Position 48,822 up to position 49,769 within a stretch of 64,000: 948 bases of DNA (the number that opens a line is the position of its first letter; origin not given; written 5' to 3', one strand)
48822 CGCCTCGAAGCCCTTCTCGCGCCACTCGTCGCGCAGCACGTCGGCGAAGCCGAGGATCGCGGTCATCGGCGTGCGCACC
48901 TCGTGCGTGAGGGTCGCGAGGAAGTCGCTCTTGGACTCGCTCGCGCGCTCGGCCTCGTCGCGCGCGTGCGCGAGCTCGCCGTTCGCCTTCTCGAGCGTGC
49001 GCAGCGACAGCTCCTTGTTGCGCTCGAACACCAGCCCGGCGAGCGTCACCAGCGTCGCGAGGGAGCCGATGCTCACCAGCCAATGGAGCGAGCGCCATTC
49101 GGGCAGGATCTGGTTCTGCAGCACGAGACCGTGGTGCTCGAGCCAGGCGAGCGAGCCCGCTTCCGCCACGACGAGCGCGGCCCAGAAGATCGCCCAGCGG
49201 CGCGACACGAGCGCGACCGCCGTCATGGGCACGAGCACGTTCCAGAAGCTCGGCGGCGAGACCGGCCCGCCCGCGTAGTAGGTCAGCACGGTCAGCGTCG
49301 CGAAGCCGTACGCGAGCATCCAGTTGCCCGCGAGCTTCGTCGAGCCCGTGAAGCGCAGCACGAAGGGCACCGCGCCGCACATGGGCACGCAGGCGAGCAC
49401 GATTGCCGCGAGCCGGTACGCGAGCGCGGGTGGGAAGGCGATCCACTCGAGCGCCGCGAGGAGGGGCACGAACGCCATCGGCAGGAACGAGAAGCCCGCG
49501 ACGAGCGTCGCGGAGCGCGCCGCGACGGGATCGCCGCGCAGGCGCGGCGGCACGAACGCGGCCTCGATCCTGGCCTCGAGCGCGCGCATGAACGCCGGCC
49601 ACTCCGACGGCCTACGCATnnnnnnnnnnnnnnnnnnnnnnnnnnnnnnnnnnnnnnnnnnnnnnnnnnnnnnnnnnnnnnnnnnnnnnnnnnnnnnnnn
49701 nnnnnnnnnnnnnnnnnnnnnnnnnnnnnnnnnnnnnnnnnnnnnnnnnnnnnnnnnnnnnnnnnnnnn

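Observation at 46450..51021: Sensor kinase - hybrid kinase/receiver - cytochrome P450 in one co-directional unit, with paralogous membrane sensor domains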

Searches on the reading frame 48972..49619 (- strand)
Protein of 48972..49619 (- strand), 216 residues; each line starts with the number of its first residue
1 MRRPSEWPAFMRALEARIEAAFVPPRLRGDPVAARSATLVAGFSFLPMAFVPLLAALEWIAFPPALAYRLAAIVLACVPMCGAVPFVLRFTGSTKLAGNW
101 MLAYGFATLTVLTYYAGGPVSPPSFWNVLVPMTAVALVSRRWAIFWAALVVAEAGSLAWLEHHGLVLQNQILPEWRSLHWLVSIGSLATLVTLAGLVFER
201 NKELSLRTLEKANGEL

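Call 18: search_protein_families(library=pfam, proteins=[window:48993-49619:-], max_evalue=10)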
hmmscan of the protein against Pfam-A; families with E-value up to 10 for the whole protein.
seq(209 aa): 1 family
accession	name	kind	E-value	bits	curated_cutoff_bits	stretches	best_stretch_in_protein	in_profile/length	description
PF12270.13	Cyt_c_ox_IV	-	0.44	11.1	26.9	1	179-200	105-126/132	Cytochrome c oxidase subunit IV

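Call 29: find_homologous_proteins(query=window:48972-49619:-, max_evalue=0.001)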
Query seq(216 aa) (216 aa): 2 proteins with E <= 0.001 among 1920 candidates.
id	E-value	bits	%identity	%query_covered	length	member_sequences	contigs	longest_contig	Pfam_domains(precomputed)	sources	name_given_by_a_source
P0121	5.1e-87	309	71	93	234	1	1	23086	-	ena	-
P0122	2.0e-57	213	59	81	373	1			PF00512.32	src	-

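Call 36: search_protein_representatives(alignment_id=A2)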
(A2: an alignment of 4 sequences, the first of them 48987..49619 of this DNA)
Query: 4 sequences, 216 profile positions. Proteins with E-value up to 0.001 (for the whole library): 1333; up to 1e-10: 258; up to 1e-30: 27. The best 150 are listed.
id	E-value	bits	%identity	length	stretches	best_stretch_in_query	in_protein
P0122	4.2e-98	343.5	-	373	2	5-203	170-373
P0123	2.0e-95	334.7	-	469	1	1-215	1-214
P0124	7.1e-79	280.6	-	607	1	15-215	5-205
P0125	5.9e-76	271.1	-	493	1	20-214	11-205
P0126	2.6e-58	213.4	-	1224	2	10-215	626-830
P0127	1.9e-56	207.4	-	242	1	1-214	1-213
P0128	2.5e-55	203.6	-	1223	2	20-214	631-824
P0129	4.3e-51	189.8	-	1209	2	25-215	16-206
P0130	1.3e-50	188.2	-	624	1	23-213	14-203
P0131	1.9e-45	171.3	-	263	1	89-215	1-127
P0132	1.3e-43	165.4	-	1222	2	5-214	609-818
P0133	1.5e-41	158.6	-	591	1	23-214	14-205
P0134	1.6e-39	152.0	-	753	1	2-215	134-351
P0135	4.1e-39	150.7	-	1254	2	15-212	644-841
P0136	4.1e-39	150.7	-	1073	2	19-214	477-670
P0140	4.2e-35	137.5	-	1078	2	24-215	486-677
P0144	5.6e-34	133.9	-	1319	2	19-207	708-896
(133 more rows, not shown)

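Call 38: search_protein_families(library=pfam, proteins=[P0126, P0129, P0132, P0136, P0140, P0144, P0134, P0124, P0125], max_evalue=0.001)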
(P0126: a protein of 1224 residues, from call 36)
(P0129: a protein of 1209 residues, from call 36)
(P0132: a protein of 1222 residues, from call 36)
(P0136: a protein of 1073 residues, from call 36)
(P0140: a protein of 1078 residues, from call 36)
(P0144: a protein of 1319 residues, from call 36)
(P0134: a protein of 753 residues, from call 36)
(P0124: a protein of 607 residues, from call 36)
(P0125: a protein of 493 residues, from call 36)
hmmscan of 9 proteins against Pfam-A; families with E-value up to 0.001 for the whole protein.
P0126 (1224 aa): 6 families
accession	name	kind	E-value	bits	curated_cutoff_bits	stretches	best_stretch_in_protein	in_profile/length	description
PF02518.31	HATPase_c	-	2.2e-59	199.1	26.4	2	964-1078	1-110/111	Histidine kinase-, DNA gyrase B-, and HSP90-like ATPase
PF00072.30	Response_reg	-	1.3e-56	189.9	30.2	2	494-603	1-110/111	Response regulator receiver domain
PF00512.31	HisKA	-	1.3e-42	144.1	26.9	2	849-918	1-66/66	His Kinase A (phospho-acceptor) domain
PF23198.2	PDE8A_N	-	2.7e-06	27.8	29.6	0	1098-1202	9-115/147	PDE8A-like, N-terminal domain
PF13581.12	HATPase_c_2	-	3.7e-05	24.2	27.4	0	978-1055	41-112/127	Histidine kinase-like ATPase domain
PF13589.12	HATPase_c_3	-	0.00071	20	25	0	973-1047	7-79/137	Histidine kinase-, DNA gyrase B-, and HSP90-like ATPase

P0129 (1209 aa): 6 families
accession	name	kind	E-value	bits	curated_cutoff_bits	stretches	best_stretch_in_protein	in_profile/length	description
PF02518.31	HATPase_c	-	1.4e-62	209.5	26.4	2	930-1043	1-109/111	Histidine kinase-, DNA gyrase B-, and HSP90-like ATPase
PF00072.30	Response_reg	-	1.3e-51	173.8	30.2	2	490-604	1-110/111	Response regulator receiver domain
PF00512.31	HisKA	-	3.6e-42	142.7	26.9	2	814-883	1-66/66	His Kinase A (phospho-acceptor) domain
PF13589.12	HATPase_c_3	-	0.00012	22.6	25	0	939-1017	7-85/137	Histidine kinase-, DNA gyrase B-, and HSP90-like ATPase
PF13581.12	HATPase_c_2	-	0.00012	22.5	27.4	0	942-1020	43-111/127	Histidine kinase-like ATPase domain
PF20966.2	MASE6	-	0.00015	22.2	27.4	1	32-158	8-130/170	MASE6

P0132 (1222 aa): 3 families
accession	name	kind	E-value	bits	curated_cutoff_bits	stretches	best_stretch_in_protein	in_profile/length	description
PF02518.31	HATPase_c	-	2.1e-62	208.9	26.4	2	340-453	2-110/111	Histidine kinase-, DNA gyrase B-, and HSP90-like ATPase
PF00072.30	Response_reg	-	5.3e-46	155.8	30.2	2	482-596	1-110/111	Response regulator receiver domain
PF00512.31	HisKA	-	1.6e-39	134.2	26.9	2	838-907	1-66/66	His Kinase A (phospho-acceptor) domain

P0136 (1073 aa): 4 families
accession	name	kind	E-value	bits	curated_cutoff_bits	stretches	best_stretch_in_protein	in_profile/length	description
PF02518.31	HATPase_c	-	1.2e-52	177.5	26.4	2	335-446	2-110/111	Histidine kinase-, DNA gyrase B-, and HSP90-like ATPase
PF00512.31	HisKA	-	3.9e-29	100.9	26.9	2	691-757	2-66/66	His Kinase A (phospho-acceptor) domain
PF00072.30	Response_reg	-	3.4e-22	79.1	30.2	1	939-1053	1-110/111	Response regulator receiver domain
PF13581.12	HATPase_c_2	-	5.7e-07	30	27.4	0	813-884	40-105/127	Histidine kinase-like ATPase domain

P0140 (1078 aa): 4 families
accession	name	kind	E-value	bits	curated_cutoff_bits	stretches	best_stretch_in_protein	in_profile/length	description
PF02518.31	HATPase_c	-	2.2e-55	186.3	26.4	2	810-924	1-110/111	Histidine kinase-, DNA gyrase B-, and HSP90-like ATPase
PF00512.31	HisKA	-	3.5e-42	142.7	26.9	2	226-294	2-66/66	His Kinase A (phospho-acceptor) domain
PF00072.30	Response_reg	-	1.1e-19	71.1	30.2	1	951-1065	1-110/111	Response regulator receiver domain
PF13581.12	HATPase_c_2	-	1.1e-08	35.6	27.4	0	354-429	41-113/127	Histidine kinase-like ATPase domain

P0144 (1319 aa): 4 families
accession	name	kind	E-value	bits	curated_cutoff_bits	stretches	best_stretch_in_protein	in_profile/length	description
PF00072.30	Response_reg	-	6.5e-48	162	30.2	2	543-657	1-110/111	Response regulator receiver domain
PF02518.31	HATPase_c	-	2.4e-45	154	26.4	2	399-508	2-107/111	Histidine kinase-, DNA gyrase B-, and HSP90-like ATPase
PF00512.31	HisKA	-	5.8e-37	126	26.9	2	923-996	1-66/66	His Kinase A (phospho-acceptor) domain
PF13589.12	HATPase_c_3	-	0.00021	21.8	25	0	403-481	3-80/137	Histidine kinase-, DNA gyrase B-, and HSP90-like ATPase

P0134 (753 aa): 3 families
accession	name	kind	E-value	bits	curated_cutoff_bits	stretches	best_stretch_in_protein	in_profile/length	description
PF00072.30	Response_reg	-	8.3e-49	164.8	30.2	2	628-743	1-111/111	Response regulator receiver domain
PF02518.31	HATPase_c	-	1.3e-28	100.1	26.4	1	486-599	1-109/111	Histidine kinase-, DNA gyrase B-, and HSP90-like ATPase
PF00512.31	HisKA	-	2.3e-20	72.8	26.9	1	371-439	2-66/66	His Kinase A (phospho-acceptor) domain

P0124 (607 aa): 3 families
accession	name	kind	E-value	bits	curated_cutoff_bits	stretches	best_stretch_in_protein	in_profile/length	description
PF00072.30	Response_reg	-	1.2e-24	87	30.2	1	481-596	1-111/111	Response regulator receiver domain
PF02518.31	HATPase_c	-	1.2e-23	84.1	26.4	1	341-452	2-109/111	Histidine kinase-, DNA gyrase B-, and HSP90-like ATPase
PF00512.31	HisKA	-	1.2e-19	70.6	26.9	1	224-293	1-66/66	His Kinase A (phospho-acceptor) domain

P0125 (493 aa): 2 families
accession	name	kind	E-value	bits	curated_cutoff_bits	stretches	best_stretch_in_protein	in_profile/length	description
PF02518.31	HATPase_c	-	7.2e-26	91.3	26.4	1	341-453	1-110/111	Histidine kinase-, DNA gyrase B-, and HSP90-like ATPase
PF00512.31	HisKA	-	1.3e-19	70.4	26.9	1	225-294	1-66/66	His Kinase A (phospho-acceptor) domain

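Call 40: find_encoding_contigs(protein=P0136, flank=8000, max_places=2)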
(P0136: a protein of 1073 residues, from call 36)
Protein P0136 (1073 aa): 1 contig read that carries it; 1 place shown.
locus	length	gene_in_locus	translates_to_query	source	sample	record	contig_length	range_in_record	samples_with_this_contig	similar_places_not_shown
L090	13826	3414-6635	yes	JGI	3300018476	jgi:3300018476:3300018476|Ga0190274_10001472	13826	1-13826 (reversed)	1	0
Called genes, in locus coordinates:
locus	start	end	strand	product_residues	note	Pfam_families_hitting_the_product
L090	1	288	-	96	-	?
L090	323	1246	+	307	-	PF02423:OCD_Mu_crystall, PF01488:Shikimate_DH (weak)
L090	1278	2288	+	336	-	PF02423:OCD_Mu_crystall, PF01488:Shikimate_DH (weak)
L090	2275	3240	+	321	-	PF00291:PALP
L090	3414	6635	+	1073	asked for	PF00512:HisKA, PF02518:HATPase_c, PF13581:HATPase_c_2 (faint), PF00512:HisKA, PF02518:HATPase_c, PF00072:Response_reg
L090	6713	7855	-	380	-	PF05787:PhoX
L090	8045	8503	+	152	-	PF19780:DUF6265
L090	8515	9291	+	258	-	PF01209:Ubie_methyltran, PF05175:MTS, PF13489:Methyltransf_23, PF13847:Methyltransf_31, PF08241:Methyltransf_11, PF08242:Methyltransf_12, PF13649:Methyltransf_25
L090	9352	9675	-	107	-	-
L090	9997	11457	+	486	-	PF00675:Peptidase_M16, PF05193:Peptidase_M16_C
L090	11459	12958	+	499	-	PF05193:Peptidase_M16_C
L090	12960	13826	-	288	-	PF00248:Aldo_ket_red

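Call 41: find_encoding_contigs(protein=P0126, flank=7000, max_places=2)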
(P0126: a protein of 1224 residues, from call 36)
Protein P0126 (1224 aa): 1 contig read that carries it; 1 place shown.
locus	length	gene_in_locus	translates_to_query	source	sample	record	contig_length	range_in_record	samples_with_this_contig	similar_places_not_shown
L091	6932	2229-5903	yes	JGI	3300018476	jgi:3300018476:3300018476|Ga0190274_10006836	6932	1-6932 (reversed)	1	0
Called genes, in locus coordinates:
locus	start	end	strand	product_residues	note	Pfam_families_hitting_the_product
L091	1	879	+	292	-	?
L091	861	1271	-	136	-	PF00254:FKBP_C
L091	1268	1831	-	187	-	PF00857:Isochorismatase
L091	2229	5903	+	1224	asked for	PF00512:HisKA, PF02518:HATPase_c, PF00072:Response_reg, PF23198:PDE8A_N (faint), PF00512:HisKA, PF02518:HATPase_c, PF00072:Response_reg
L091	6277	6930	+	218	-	?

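Call 42: find_encoding_contigs(protein=P0124, flank=7000, max_places=2)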
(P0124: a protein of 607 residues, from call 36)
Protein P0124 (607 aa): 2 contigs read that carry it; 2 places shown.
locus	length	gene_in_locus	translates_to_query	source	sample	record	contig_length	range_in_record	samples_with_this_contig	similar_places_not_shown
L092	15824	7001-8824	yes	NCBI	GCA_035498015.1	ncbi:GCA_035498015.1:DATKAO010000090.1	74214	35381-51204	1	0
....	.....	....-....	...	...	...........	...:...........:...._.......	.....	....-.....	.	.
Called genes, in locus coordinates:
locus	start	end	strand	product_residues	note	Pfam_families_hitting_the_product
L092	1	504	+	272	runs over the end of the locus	PF13444:Acetyltransf_5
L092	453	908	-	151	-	PF08534:Redoxin, PF21274:Rng_hyd_C (faint), PF00578:AhpC-TSA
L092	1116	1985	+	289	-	-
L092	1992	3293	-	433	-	PF00108:Thiolase_N, PF02803:Thiolase_C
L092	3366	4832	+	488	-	PF06762:LMF1, PF25179:LMF1_C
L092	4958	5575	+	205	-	-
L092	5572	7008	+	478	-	PF00512:HisKA, PF02518:HATPase_c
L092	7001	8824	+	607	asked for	PF00512:HisKA, PF02518:HATPase_c, PF00072:Response_reg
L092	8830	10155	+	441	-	PF00067:p450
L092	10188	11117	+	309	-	PF00248:Aldo_ket_red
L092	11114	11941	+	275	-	PF00378:ECH_1, PF16113:ECH_2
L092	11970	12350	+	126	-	-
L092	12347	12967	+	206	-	-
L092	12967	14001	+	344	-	PF01636:APH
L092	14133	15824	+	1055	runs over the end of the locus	PF00873:ACR_tran, PF03176:MMPL (weak)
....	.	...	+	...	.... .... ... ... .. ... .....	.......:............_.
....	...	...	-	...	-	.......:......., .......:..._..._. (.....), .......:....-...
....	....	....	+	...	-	-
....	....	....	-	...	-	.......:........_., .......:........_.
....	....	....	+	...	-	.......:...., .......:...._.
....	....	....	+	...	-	-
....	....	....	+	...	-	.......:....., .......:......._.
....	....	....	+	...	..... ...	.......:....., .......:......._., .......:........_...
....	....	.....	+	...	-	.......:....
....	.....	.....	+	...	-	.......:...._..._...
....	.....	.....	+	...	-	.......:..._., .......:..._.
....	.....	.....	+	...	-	-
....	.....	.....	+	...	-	-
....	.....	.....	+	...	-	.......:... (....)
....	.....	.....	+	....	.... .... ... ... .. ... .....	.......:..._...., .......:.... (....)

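Call 43: find_encoding_contigs(protein=P0140, flank=7000, max_places=2)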
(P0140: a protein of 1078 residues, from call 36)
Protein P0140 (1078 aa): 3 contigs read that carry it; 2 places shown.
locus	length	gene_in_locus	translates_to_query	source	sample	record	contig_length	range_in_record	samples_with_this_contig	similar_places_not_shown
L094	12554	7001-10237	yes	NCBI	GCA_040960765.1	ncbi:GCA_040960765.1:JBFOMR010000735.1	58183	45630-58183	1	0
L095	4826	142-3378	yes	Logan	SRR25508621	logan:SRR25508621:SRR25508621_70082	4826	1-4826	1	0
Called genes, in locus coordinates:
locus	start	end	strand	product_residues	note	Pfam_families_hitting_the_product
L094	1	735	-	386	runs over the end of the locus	PF00155:Aminotran_1_2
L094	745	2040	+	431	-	PF00202:Aminotran_3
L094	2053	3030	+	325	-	PF04055:Radical_SAM, PF06968:BATS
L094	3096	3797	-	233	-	-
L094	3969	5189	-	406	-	PF02515:CoA_transf_3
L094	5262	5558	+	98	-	PF12769:PNTB_4TM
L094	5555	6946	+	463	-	PF02233:PNTB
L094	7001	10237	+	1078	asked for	PF00512:HisKA, PF13581:HATPase_c_2 (faint), PF02518:HATPase_c, PF00512:HisKA, PF02518:HATPase_c, PF00072:Response_reg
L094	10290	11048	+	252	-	PF01925:TauE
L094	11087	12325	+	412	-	PF00144:Beta-lactamase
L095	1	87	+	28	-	?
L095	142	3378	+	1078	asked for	PF00512:HisKA, PF13581:HATPase_c_2 (faint), PF02518:HATPase_c, PF00512:HisKA, PF02518:HATPase_c, PF00072:Response_reg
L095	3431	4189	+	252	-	PF01925:TauE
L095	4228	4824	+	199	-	?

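Call 46: search_protein_families(library=pfam, alignment_id=A3, max_evalue=0.01)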
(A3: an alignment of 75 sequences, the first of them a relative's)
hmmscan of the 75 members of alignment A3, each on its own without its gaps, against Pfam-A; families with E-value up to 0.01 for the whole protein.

A. member 1, P0123 (469 aa): 3 families
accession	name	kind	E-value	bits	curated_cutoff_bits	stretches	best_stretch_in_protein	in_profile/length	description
PF02518.31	HATPase_c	-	3.9e-30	105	26.4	1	350-462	2-109/111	Histidine kinase-, DNA gyrase B-, and HSP90-like ATPase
PF00512.31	HisKA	-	3.7e-22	78.6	26.9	1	233-302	1-66/66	His Kinase A (phospho-acceptor) domain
PF20966.2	MASE6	-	0.0075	16.7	27.4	0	88-209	50-166/170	MASE6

B. families by the number of members that match (of 75 scanned): 39 families (the first 25 are shown)
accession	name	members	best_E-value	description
PF00512.31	HisKA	46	4.9e-43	His Kinase A (phospho-acceptor) domain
PF02518.31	HATPase_c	45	1.9e-64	Histidine kinase-, DNA gyrase B-, and HSP90-like ATPase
PF00072.30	Response_reg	28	4e-54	Response regulator receiver domain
PF20966.2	MASE6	23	6.7e-10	MASE6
PF08448.16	PAS_4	21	9.5e-54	PAS fold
PF00989.32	PAS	19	6.4e-44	PAS fold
PF13426.13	PAS_9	18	7e-43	PAS domain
PF13188.13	PAS_8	15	4.7e-20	PAS domain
PF08447.18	PAS_3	13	1.5e-36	PAS fold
PF13581.12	HATPase_c_2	13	5.8e-08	Histidine kinase-like ATPase domain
PF13589.12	HATPase_c_3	8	1.4e-07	Histidine kinase-, DNA gyrase B-, and HSP90-like ATPase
PF00990.26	GGDEF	6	7e-43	Diguanylate cyclase, GGDEF domain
PF01590.32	GAF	5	1.3e-18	GAF domain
PF20969.2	MASE11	5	4.2e-06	MASE11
PF13185.12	GAF_2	4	7e-12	GAF domain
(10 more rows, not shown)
